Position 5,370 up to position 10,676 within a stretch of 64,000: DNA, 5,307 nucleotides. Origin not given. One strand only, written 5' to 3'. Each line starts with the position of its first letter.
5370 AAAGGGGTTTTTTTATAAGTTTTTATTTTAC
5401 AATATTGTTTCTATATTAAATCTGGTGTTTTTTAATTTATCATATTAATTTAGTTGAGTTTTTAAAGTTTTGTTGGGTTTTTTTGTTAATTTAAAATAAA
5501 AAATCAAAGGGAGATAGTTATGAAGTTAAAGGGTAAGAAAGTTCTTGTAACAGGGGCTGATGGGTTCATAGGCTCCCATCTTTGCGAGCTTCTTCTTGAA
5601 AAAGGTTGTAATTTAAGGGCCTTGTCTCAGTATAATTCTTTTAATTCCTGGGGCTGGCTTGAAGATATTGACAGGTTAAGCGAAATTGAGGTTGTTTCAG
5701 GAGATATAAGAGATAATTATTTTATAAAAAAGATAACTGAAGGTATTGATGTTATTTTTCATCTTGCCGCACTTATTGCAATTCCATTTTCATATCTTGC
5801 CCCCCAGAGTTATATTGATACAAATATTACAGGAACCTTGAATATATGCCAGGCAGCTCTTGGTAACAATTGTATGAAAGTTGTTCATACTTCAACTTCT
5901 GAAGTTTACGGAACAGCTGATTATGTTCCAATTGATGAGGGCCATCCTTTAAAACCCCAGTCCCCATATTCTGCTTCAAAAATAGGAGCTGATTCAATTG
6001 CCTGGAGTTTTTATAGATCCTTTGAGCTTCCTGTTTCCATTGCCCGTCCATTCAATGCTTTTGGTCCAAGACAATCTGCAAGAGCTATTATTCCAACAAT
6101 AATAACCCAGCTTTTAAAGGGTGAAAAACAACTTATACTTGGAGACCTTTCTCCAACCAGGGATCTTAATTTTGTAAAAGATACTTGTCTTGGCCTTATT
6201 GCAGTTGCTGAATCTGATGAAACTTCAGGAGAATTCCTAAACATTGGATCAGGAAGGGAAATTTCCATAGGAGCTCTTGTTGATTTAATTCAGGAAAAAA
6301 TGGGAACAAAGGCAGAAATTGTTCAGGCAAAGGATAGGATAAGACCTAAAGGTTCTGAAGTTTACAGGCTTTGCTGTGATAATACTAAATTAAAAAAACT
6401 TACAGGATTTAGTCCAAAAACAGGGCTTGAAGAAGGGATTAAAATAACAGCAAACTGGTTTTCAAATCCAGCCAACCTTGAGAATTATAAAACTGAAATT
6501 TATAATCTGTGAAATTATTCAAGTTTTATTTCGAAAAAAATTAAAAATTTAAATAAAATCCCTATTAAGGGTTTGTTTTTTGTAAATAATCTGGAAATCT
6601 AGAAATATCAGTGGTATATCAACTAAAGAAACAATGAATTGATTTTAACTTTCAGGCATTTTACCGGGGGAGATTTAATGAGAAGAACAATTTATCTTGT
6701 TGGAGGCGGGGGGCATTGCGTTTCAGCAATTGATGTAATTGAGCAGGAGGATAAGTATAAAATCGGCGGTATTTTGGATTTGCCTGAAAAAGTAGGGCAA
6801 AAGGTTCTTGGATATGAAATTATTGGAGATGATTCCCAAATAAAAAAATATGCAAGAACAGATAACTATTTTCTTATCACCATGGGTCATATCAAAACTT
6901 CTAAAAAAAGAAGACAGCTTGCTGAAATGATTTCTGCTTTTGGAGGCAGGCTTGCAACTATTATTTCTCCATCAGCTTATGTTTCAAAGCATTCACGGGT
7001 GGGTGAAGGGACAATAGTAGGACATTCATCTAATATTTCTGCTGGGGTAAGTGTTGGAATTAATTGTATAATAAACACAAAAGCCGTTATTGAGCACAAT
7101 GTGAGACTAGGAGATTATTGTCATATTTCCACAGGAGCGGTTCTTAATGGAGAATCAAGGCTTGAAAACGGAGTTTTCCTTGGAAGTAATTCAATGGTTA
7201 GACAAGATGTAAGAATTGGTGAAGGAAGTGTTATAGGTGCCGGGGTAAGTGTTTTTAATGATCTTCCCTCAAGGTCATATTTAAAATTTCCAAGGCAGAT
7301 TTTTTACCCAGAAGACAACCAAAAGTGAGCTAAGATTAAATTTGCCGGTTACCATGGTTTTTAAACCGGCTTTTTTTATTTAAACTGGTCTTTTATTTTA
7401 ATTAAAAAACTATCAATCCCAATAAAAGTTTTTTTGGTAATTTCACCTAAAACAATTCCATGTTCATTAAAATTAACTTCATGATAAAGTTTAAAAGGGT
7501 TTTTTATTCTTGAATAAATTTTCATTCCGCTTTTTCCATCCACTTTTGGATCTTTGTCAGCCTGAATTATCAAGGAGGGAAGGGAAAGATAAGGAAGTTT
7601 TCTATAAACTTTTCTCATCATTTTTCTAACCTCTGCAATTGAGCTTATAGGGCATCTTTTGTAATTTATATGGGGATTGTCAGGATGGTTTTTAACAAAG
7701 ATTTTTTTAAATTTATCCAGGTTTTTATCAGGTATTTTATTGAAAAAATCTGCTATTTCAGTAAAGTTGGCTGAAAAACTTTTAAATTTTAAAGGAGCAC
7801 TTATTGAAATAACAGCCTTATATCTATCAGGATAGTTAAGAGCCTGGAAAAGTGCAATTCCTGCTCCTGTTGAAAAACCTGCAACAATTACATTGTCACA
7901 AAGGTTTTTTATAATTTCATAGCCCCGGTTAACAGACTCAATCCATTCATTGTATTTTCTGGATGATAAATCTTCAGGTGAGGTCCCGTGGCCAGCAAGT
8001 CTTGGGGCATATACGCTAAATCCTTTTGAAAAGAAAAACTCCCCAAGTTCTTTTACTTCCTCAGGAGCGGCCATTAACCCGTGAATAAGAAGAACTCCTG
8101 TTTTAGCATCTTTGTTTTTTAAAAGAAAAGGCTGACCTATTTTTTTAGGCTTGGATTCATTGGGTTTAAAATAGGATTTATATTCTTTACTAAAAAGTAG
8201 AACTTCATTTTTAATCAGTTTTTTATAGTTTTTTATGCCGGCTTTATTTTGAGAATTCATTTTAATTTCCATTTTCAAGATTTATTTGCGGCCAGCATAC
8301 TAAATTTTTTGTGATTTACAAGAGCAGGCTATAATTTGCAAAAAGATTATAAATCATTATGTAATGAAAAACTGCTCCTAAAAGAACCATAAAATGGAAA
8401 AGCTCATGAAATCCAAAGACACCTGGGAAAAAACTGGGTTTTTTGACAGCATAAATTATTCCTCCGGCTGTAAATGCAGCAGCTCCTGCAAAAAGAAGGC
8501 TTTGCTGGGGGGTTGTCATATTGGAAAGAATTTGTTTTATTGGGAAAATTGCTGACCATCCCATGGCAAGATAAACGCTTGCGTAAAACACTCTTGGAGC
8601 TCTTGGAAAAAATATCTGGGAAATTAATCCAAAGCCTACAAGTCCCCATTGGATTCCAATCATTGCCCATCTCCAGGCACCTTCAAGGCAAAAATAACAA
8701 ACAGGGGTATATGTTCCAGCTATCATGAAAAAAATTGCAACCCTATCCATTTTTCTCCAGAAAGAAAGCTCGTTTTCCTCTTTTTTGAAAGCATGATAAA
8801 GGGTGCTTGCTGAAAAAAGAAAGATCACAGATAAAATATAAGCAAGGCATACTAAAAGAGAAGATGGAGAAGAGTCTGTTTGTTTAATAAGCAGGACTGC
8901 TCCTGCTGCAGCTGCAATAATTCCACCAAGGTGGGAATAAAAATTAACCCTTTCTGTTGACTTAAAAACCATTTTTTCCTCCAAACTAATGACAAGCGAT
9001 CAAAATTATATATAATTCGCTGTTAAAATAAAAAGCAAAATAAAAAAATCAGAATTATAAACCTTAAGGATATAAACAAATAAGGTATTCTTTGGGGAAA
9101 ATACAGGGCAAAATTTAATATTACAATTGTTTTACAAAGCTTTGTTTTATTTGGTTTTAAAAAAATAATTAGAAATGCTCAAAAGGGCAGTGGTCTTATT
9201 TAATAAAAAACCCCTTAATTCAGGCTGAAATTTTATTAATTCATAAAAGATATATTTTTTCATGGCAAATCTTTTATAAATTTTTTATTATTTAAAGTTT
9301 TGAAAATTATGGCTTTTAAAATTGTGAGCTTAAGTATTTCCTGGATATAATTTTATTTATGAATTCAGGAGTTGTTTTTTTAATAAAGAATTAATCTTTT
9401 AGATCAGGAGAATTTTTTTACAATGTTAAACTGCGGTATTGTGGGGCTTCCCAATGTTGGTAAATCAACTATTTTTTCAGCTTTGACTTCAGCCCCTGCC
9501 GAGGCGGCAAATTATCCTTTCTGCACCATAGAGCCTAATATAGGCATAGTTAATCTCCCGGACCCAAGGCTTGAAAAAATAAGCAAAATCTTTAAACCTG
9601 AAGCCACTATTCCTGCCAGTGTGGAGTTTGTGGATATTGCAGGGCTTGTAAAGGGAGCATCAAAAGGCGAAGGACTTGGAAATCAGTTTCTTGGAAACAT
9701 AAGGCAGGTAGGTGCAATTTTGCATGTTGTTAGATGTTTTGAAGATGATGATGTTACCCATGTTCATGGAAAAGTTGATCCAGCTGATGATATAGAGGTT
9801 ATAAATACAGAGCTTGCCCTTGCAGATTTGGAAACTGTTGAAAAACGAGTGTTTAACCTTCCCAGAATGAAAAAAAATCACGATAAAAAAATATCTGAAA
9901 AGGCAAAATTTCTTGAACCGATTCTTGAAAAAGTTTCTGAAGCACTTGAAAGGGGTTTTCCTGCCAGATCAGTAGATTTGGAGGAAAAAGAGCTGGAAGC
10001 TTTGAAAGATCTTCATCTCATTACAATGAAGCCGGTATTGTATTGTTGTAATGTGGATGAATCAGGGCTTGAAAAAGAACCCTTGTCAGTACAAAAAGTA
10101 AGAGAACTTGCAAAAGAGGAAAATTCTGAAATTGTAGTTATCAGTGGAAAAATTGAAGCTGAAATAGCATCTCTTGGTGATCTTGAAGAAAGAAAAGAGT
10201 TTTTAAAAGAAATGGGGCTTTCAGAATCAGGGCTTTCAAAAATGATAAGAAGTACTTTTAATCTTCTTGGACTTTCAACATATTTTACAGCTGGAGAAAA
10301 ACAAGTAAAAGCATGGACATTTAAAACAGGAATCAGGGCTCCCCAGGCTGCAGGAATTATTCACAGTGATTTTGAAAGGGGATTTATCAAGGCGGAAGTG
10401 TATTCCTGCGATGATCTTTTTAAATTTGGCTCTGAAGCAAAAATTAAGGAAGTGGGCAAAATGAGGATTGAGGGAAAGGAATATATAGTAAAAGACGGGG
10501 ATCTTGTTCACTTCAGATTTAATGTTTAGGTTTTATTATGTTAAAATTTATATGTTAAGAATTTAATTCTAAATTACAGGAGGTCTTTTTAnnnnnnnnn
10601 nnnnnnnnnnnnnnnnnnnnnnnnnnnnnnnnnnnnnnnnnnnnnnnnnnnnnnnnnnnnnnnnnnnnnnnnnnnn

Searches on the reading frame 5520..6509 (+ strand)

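Call 42: search_protein_families(library=pfam, proteins=[window:5520-6509:+], max_evalue=0.00001)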
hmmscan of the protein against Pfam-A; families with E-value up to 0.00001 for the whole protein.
window:5520-6509:+ (330 aa): 7 families
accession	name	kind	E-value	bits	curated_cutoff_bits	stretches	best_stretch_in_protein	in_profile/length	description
PF16363.11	GDP_Man_Dehyd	-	4.8e-67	227.2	27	1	9-309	1-331/332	GDP-mannose 4,6 dehydratase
PF01370.27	Epimerase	-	3.5e-54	184.2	20.9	1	8-243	1-240/240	NAD dependent epimerase/dehydratase family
PF01073.25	3Beta_HSD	-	1.3e-21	77.3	22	1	9-210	1-209/280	3-beta hydroxysteroid dehydrogenase/isomerase family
PF02719.21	Polysacc_synt_2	-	3.4e-17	63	20.2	1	8-265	1-251/293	Polysaccharide biosynthesis protein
PF07993.18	NAD_binding_4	-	5.7e-14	52.3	20.1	1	10-185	1-212/258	Male sterility protein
PF04321.23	RmlD_sub_bind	-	8.4e-09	35.3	27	1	7-155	2-130/287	RmlD substrate binding domain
PF00106.31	adh_short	-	9.3e-09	35.5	26.6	1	6-160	1-159/195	short chain dehydrogenase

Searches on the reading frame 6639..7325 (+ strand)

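Call 42: search_protein_families(library=pfam, proteins=[window:6639-7325:+], max_evalue=0.00001)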
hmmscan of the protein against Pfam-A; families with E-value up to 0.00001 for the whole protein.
window:6639-7325:+ (229 aa): 4 families
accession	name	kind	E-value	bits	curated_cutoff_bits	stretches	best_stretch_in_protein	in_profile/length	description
PF00132.30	Hexapep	-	1.3e-19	69.4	27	2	174-205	3-34/36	Bacterial transferase hexapeptide (six repeats)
PF17836.7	PglD_N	-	2.2e-11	44.6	23.4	1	18-96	2-76/78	PglD N-terminal domain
PF25084.1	LbH_EIF2B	-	2.7e-09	37.4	54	1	113-207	10-101/105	EIF2B subunit epsilon LbH domain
PF14602.12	Hexapep_2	-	4e-07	30.1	27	0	175-205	4-32/34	Hexapeptide repeat of succinyl-transferase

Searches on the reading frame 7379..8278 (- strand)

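Call 42: search_protein_families(library=pfam, proteins=[window:7379-8278:-], max_evalue=0.00001)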
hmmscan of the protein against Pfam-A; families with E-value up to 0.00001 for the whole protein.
window:7379-8278:- (300 aa): 3 families
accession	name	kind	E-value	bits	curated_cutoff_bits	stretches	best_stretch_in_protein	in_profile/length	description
PF12146.15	Hydrolase_4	-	5.9e-19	68.8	27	1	58-273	3-232/239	Serine aminopeptidase, S33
PF00561.26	Abhydrolase_1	-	2.1e-11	44.4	25.8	1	62-186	3-127/245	alpha/beta hydrolase fold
PF12697.13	Abhydrolase_6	-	2.5e-07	32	26.3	1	62-161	1-93/217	Alpha/beta hydrolase family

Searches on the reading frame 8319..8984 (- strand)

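Call 42: search_protein_families(library=pfam, proteins=[window:8319-8984:-], max_evalue=0.00001)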
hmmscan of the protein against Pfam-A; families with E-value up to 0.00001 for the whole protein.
window:8319-8984:- (222 aa): 1 family
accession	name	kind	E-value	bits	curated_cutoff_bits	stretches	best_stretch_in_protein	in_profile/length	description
PF03006.26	HlyIII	-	2.9e-46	158.4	26.2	1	9-208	4-224/224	Haemolysin-III related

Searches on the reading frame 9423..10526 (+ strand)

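Call 42: search_protein_families(library=pfam, proteins=[window:9423-10526:+], max_evalue=0.00001)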
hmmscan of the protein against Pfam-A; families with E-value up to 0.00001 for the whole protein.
window:9423-10526:+ (368 aa): 3 families
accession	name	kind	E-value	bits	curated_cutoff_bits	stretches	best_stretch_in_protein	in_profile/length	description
PF06071.19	YchF-GTPase_C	-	6e-38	129.3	27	1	284-367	1-84/84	Protein of unknown function (DUF933)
PF01926.29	MMR_HSR1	-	3.2e-20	72.8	21.9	1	4-111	2-89/113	50S ribosome-binding GTPase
PF02421.24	FeoB_N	-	4.4e-07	30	27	1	4-44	3-43/156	Ferrous iron transport protein B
